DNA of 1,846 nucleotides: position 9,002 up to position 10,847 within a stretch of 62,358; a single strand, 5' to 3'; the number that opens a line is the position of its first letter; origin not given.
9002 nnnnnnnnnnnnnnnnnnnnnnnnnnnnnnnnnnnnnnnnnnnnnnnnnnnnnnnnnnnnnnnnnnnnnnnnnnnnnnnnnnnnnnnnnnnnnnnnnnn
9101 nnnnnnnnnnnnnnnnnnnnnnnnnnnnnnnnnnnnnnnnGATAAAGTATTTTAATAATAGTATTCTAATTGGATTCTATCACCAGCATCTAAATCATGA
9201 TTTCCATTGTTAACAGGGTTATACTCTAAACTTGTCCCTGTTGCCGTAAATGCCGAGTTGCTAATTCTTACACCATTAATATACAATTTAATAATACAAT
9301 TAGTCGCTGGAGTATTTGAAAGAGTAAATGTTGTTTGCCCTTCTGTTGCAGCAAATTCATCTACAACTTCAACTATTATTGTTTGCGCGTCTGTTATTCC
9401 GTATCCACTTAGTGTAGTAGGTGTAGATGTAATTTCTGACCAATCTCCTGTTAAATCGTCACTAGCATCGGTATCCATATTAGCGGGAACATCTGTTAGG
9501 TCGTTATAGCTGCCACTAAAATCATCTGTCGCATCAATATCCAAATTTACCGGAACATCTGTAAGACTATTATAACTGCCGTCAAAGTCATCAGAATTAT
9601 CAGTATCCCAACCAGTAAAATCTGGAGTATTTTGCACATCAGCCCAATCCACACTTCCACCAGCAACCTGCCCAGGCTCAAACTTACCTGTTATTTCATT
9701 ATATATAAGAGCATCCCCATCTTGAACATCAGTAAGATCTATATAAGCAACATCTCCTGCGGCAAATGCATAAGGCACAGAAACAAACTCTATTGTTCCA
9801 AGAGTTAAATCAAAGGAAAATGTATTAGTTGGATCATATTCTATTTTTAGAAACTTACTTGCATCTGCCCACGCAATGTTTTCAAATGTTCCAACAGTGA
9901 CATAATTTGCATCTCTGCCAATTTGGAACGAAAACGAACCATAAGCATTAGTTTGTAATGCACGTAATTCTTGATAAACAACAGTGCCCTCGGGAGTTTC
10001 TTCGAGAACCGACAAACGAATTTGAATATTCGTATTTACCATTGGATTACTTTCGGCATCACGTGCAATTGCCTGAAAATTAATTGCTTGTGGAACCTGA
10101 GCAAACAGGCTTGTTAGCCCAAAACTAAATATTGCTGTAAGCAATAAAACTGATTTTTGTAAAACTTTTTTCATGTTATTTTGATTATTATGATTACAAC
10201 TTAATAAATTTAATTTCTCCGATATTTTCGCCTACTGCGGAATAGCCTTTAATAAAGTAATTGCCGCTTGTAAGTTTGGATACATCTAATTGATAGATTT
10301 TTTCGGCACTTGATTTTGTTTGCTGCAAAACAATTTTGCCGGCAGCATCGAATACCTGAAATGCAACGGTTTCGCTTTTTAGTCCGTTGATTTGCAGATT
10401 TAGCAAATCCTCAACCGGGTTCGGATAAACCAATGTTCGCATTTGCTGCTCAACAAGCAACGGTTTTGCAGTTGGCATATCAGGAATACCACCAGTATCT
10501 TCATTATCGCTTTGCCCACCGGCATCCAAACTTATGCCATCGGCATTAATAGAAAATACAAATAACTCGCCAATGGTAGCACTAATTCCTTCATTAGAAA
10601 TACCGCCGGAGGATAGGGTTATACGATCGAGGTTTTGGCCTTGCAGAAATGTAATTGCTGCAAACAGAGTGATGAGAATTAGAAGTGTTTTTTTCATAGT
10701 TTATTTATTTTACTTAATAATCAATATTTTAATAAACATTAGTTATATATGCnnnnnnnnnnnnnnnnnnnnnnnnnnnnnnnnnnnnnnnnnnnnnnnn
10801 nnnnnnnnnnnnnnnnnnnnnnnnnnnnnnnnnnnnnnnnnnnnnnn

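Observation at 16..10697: Two near-empty T9SS-CTD genes each precede a large CTD-less secreted protein (possible piggy-back secretion)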

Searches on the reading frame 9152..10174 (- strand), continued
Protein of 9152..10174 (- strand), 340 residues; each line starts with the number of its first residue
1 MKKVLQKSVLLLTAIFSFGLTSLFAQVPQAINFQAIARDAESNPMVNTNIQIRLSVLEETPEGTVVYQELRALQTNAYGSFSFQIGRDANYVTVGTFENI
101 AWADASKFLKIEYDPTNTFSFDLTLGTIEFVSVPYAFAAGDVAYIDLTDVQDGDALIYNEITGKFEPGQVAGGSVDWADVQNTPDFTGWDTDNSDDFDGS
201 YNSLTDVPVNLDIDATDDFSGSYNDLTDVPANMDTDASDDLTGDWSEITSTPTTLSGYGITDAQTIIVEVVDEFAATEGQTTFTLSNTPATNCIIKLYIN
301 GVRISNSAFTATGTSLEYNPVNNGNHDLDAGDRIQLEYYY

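Call 75: fold_search(model_id=the predicted structure, library=viral)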
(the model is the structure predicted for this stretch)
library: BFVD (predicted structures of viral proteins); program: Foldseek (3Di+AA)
matches with E <= 10: 700; with E <= 0.001: 11
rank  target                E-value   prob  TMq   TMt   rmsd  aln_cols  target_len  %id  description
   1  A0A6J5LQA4            2.3e-07  1.00  0.19  0.09  43.8       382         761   15  Uncharacterized protein [uncultured Caudovirales phage]
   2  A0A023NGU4            1.3e-04  0.91  0.16  0.10  56.3       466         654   13  (no name in the UniProt tables at hand)
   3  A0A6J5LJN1            1.4e-04  0.97  0.17  0.17  26.7       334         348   15  Uncharacterized protein [uncultured Caudovirales phage]
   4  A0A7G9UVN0            3.3e-04  0.98  0.24  0.18  30.1       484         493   12  (no name in the UniProt tables at hand)
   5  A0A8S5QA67            3.3e-04  0.94  0.16  0.09  17.5       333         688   10  Uncharacterized protein [Siphoviridae sp. ctdcr45]
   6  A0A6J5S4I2            3.7e-04  1.00  0.19  0.27   4.1        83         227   22  Uncharacterized protein [uncultured Caudovirales phage]
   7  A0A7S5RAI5            5.4e-04  1.00  0.20  0.27  16.0       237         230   14  (no name in the UniProt tables at hand)
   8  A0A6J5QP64            6.0e-04  0.99  0.18  0.08  22.1       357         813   11  Pectate lyase superfamily protein [uncultured Caudovirales phage]
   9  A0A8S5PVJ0            6.4e-04  1.00  0.18  0.37   3.3        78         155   26  Uncharacterized protein [Siphoviridae sp. ctrAf3]
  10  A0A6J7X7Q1            7.1e-04  1.00  0.18  0.09  17.6       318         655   10  Pectate lyase superfamily protein [uncultured Caudovirales phage]
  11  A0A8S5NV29            8.4e-04  1.00  0.17  0.07  15.3       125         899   15  Dec protein, OB-Fold, Decoration, VIRAL PROTEIN [Siphoviridae sp. ctqrl18]
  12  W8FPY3                1.3e-03  0.99  0.19  0.13  12.8       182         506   15  (no name in the UniProt tables at hand)
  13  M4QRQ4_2              1.5e-03  1.00  0.17  0.07   6.7        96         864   25  Uncharacterized protein [Synechococcus phage S-SKS1]
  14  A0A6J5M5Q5            1.6e-03  1.00  0.18  0.07   3.6        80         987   26  Intramolecular chaperone auto-processing domain containing protein [uncultured Caudovirales phage]
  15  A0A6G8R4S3            1.6e-03  0.99  0.16  0.08  16.6       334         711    9  (no name in the UniProt tables at hand)
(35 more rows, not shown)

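Call 77: search_solved_structures(query=A10, max_evalue=1)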
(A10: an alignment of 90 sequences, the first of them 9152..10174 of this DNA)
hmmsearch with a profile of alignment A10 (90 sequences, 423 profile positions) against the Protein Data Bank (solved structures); distinct sequences matched with E-value up to 1: 2.
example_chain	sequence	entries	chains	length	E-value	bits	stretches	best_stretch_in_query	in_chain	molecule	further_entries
23sh_r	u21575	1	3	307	0.014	18.1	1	231-293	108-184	tail fiber gp9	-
8q4e_A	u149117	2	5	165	0.086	15.5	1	327-419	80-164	HbP1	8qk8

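Call 78: search_protein_families(library=phrogs, proteins=[window:9152-10174:-], max_evalue=0.01)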
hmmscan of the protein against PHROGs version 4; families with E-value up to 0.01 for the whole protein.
window:9152-10174:- (340 aa): 5 families
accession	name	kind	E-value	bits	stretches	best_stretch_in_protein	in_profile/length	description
phrog_31472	-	unknown function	8.3e-07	29.7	1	220-314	97-188/359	-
phrog_3018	-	head and packaging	1.2e-05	25.5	1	190-290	116-221/341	head decoration protein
phrog_9574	-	tail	9.5e-05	21.9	1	192-264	492-561/773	tail protein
phrog_7389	-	tail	0.00067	19.3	1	231-292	400-463/732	tail fiber protein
phrog_5181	-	unknown function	0.0018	17.6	1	193-277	285-369/763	-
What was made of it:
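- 9152..10174 (-): Partner A (340 aa), a tail-fibre-like protein without a CTD. Signal peptide aa 1-25. Conserved N-terminal module aa ~26-170 (9665-10099). Repeat stalk aa ~171-265. C-terminal beta domain aa ~266-340. The stalk weakly matches phage tail and tail-fibre PHROGs and a PDB tail fibre (calls 77, 78).
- The partner is tail-fibre-like (calls 75, 77, 78).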

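Call 81: find_encoding_contigs(protein=P0010, flank=4000, max_places=2)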
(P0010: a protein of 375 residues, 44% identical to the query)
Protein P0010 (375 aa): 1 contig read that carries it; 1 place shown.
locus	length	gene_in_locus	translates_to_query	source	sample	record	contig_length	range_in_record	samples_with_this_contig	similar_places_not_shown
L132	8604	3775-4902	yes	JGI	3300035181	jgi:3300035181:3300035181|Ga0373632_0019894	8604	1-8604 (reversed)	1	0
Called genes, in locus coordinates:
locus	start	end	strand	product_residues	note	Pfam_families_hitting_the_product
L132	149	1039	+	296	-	-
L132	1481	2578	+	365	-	-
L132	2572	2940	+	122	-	PF01844:HNH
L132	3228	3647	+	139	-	PF18962:Por_Secre_tail (weak)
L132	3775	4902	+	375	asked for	-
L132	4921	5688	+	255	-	PF09603:Fib_succ_major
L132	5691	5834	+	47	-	-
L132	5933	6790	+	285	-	PF12784:PDDEXK_2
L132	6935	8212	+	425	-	-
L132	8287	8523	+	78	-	-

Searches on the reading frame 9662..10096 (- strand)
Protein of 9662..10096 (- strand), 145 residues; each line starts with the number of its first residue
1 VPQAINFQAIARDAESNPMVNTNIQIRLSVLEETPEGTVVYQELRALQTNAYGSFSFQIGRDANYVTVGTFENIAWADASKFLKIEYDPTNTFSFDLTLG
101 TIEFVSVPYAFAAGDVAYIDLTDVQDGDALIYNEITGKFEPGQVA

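Call 26: find_related_loci(query=A4, collection=genome_contigs, flank=4000)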
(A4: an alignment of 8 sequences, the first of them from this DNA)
Query A4 (145 aa) in genome_contigs; peptide patterns used: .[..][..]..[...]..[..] (x = any residue, [..] = any of these).
600 stretches matched a pattern (row limit reached: there are more); 570 encode a relative of the query (tblastn E <= 1e-3); the best 80 are kept; 80 distinct loci.
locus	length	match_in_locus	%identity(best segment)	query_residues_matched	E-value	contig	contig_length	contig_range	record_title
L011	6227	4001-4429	85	1-143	2e-80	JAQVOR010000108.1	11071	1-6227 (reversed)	MAG: Bacteroidales bacterium isolate STF1_185 NODE_18349_length_11071_cov_5.779331_Sandtown_F1, whole genome shotgun seq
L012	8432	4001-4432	74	1-144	1e-69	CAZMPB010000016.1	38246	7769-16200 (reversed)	MAG TPA_asm: uncultured Bacteroidales bacterium isolate SRP192927_co7_46 genome assembly, contig: NODE_1579_length_38246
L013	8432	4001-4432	74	1-144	1e-69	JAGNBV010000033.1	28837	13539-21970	MAG: Bacteroidales bacterium isolate Go_SlDig_bin_165 Go_SlDig_4408_length_28837_cov_15.006618, whole genome shotgun seq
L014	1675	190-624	72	1-145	3e-71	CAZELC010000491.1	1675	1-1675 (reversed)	MAG TPA_asm: uncultured Bacteroidales bacterium isolate SRP220891_co1_21 genome assembly, contig: NODE_159738_length_167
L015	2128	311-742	67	2-145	1e-64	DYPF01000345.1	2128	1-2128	MAG TPA_asm: Chloroherpeton thalassium isolate SulCav_GS09_5_32_15 SulCav_GS09_5_84030_length_2128_cov_5_306802, whole g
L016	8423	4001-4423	67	1-141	1e-61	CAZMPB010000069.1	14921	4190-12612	MAG TPA_asm: uncultured Bacteroidales bacterium isolate SRP192927_co7_46 genome assembly, contig: NODE_7653_length_14921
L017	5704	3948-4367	67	1-141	3e-61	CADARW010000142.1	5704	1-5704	MAG: uncultured Bacteroidia bacterium isolate RUG13567 genome assembly, contig: RUG13567_asm_142, whole genome shotgun s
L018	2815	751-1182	64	2-145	6e-61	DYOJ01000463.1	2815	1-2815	MAG TPA_asm: Acetofilamentum sp. isolate SulCav_GS09_5_7_37_72 SulCav_GS09_5_56134_length_2815_cov_68_942754, whole geno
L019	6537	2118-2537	67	1-141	1e-60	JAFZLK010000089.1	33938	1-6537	MAG: Bacteroidales bacterium isolate RGIG7873 Water_buffalos_Reticulum-4__c822074, whole genome shotgun sequence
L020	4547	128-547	63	1-141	4e-58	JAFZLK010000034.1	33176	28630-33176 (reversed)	MAG: Bacteroidales bacterium isolate RGIG7873 Water_buffalos_Reticulum-4__c242136, whole genome shotgun sequence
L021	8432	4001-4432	63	1-145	2e-58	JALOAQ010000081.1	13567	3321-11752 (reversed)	MAG: Bacteroidales bacterium isolate SO_2017_LW2 bin 33 scaffold_9926_c1_LW138R_2017, whole genome shotgun sequence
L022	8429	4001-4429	63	1-144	8e-58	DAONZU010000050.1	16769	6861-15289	MAG TPA_asm: Bacteroidales bacterium isolate AMR_MDS_4088 NODE_4491_length_16769_cov_12.382254, whole genome shotgun seq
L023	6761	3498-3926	62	1-144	3e-57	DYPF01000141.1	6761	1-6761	MAG TPA_asm: Chloroherpeton thalassium isolate SulCav_GS09_5_32_15 SulCav_GS09_5_17409_length_6761_cov_10_561587, whole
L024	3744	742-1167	59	1-143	2e-55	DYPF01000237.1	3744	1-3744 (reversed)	MAG TPA_asm: Chloroherpeton thalassium isolate SulCav_GS09_5_32_15 SulCav_GS09_5_37758_length_3744_cov_6_176200, whole g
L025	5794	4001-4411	59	4-140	2e-53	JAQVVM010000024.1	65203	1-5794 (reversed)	MAG: Bacteroidales bacterium isolate STF1_8 NODE_779_length_65203_cov_4.426486_Sandtown_F1, whole genome shotgun sequenc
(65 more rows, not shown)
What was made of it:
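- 9152..10174 (-): At least 570 GTDB loci (call 26).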

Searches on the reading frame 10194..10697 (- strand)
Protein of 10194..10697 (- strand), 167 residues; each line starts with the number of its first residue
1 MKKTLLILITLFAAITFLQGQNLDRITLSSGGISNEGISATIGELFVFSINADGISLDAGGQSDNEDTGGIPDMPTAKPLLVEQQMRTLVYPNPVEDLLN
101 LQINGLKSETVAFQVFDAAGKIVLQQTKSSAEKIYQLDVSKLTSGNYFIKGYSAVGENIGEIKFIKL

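Call 3: search_protein_families(library=pfam, proteins=[window:10194-10697:-], max_evalue=0.01)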
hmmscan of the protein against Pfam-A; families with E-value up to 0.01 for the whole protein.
window:10194-10697:- (167 aa): 2 families
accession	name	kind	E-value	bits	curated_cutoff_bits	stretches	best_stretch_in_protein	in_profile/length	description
PF18962.6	Por_Secre_tail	-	1.4e-14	54.6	27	1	90-153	1-64/75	Secretion system C-terminal sorting domain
PF11589.14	DUF3244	-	0.0011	19.3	25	1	107-157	38-89/96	Domain of unknown function (DUF3244)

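Call 4: search_protein_families(library=ncbifam, proteins=[window:10194-10697:-], max_evalue=0.01)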
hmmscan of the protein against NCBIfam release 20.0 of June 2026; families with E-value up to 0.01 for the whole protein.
window:10194-10697:- (167 aa): 7 families
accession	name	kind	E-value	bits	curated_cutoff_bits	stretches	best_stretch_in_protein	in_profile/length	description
TIGR04183.1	Por_Secre_tail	domain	1.1e-10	41.3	23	1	90-166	1-71/72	T9SS type A sorting domain-containing protein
NF038113.1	T9SSA_dep_M36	equivalog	3.4e-09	35.4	885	1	86-151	791-855/869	T9SS-dependent M36 family metallopeptidase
NF052323.1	T9SSA_dep_M6i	equivalog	5e-06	24.7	600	1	85-150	955-1023/1043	T9SS-dependent M6-like inactivated metalloprotease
NF050177.1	TapA_OM_Porphy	equivalog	0.0001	21.2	500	1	82-154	465-533/544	TapA/TapC family T9SS-dependent outer membrane protein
NF053775.1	BT3441_fam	equivalog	0.002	18.4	210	1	107-148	65-108/125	BT3441 family protein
NF052228.1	T9SS_PorZ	equivalog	0.0057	15.1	260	1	85-148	670-737/757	type IX secretion system anionic LPS delivery protein PorZ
NF033708.1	T9SS_Cterm_ChiA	domain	0.0061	16.4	40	0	114-150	5-40/55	T9SS sorting signal type C domain-containing protein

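Call 70: predict_structure(alignment_id=A11)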
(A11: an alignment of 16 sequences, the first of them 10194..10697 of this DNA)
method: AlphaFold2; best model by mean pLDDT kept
length: 167 residues; sequences in the alignment: 16
mean_pLDDT: 69.0   pTM: 0.48
mean pLDDT of the five models: 69.0, 68.8, 67.1, 65.6, 63.2
residues with pLDDT >= 90: 48; 70-90: 45; 50-70: 17; < 50: 57
segments of 3 or more residues with pLDDT < 50: 22-45, 47-57, 66-84
pLDDT, mean of each block of 10 residues (from residue 1): 77 68 41 36 45 46 45 42 61 91 87 90 93 92 93 83 90
secondary structure, 60 per line:
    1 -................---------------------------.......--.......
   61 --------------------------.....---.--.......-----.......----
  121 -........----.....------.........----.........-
elements in order: H2-17 E45-51 E54-60 E87-91 E98-104 E110-116 E122-129 E134-138 E145-153 E158-166
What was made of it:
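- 10194..10697 (-): Small CTD protein A (167 aa). Signal peptide aa 1-20 (10638-10697). Passenger aa 21-89 (10431-10637) with the family motif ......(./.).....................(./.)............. Type-A T9SS CTD aa 90-167 (10197-10430). AF2: CTD pLDDT about 90, passenger pLDDT 36-46 (call 70).
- On T9SS type-A CTD proteins (PF18962 / TIGR04183) - the two small proteins: AF2 beta-sandwich at pLDDT about 90 (call 70).
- On T9SS type-A CTD proteins - the two small proteins: Modelled as helix 2-17 (call 70).
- On PorA-like regulators: The passenger is modelled as unstructured (call 70).
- The passenger is predicted to be unstructured alone (call 70).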

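Call 78: search_protein_families(library=phrogs, proteins=[window:10194-10697:-], max_evalue=0.01)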
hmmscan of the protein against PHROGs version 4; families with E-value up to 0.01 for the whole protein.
window:10194-10697:- (167 aa): 0 families

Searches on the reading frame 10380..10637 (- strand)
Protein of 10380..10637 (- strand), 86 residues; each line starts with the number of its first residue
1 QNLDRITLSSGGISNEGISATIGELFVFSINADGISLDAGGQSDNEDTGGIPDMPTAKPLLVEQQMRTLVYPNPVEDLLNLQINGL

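Call 19: find_homologous_proteins(query=A3, max_evalue=0.001)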
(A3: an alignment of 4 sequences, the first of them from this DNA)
Query A3 (4 sequences) (82 aa, profile of the alignment): 5 proteins with E <= 0.001 among 256 candidates.
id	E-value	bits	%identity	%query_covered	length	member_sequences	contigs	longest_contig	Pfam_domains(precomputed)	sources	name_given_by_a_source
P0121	2.6e-31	125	88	100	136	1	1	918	PF18962.8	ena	-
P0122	1.4e-22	97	38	96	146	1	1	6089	PF18962.8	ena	-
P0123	6.8e-19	85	36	90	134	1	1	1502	PF18962.8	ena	-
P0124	6.6e-18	82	42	99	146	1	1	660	PF18962.8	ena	-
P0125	9.8e-10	56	38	80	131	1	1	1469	PF18962.8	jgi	jgi:hypothetical protein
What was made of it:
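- Tried and rejected: It found only 5 proteins (call 19) and was too insensitive.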

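Call 48: find_related_loci(query=A9, collection=metagenome_contigs, flank=4000)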
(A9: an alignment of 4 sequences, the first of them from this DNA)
Query A9 (86 aa) in metagenome_contigs; peptide patterns used: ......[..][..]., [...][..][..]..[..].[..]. (x = any residue, [..] = any of these).
301 stretches matched a pattern; 37 encode a relative of the query (tblastn E <= 1e-3); 37 distinct loci.
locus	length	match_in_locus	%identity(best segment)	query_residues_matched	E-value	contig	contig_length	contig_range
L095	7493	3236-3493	90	1-86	1e-49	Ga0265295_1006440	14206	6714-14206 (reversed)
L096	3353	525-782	85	1-86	6e-46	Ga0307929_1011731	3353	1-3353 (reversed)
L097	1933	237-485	56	1-86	6e-25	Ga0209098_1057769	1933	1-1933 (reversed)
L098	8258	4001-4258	43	1-85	6e-17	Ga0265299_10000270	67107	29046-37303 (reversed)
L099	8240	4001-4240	45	1-82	1e-15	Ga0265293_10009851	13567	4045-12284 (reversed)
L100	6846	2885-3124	45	1-82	1e-15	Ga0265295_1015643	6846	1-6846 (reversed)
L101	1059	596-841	41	1-85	4e-14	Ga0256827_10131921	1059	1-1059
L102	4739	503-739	42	1-81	1e-13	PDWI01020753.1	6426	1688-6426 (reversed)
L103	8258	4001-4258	43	1-85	1e-13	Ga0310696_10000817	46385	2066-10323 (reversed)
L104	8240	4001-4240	39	1-82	2e-13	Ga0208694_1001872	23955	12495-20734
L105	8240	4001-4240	39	1-82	2e-13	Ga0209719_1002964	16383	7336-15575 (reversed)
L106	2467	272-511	37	1-82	5e-13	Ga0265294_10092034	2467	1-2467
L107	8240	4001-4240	38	1-82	7e-13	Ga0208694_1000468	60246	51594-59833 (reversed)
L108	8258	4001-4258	43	1-85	8e-13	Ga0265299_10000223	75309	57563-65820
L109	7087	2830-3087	43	1-85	8e-13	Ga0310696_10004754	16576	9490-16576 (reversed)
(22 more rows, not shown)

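Call 60: search_protein_representatives(protein=window:10430-10637:-)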
Query: 69 residues. Proteins with E-value up to 0.001 (for the whole library): 13; up to 1e-10: 2; up to 1e-30: 0. The best 13 are listed.
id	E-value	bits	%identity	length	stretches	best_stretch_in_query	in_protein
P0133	1.2e-29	116.6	84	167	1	1-69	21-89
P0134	6.5e-13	63.9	69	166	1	1-51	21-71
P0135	1.2e-10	56.8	49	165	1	1-65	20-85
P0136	1.0e-08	50.7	56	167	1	1-52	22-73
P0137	1.4e-08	50.3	56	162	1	1-52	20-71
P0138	1.7e-07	46.9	70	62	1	1-37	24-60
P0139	3.3e-07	46.0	-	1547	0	-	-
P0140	5.2e-07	45.3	48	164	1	1-56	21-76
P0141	5.8e-07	45.2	37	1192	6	19-52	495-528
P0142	1.3e-05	40.9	50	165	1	1-56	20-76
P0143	1.5e-05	40.8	41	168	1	1-58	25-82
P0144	9.2e-05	38.3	54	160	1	1-56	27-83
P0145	9.5e-04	35.1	45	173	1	1-51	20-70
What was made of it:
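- Tried and rejected: The DNA-pattern scan (call 48) and phmmer (call 60) did better.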
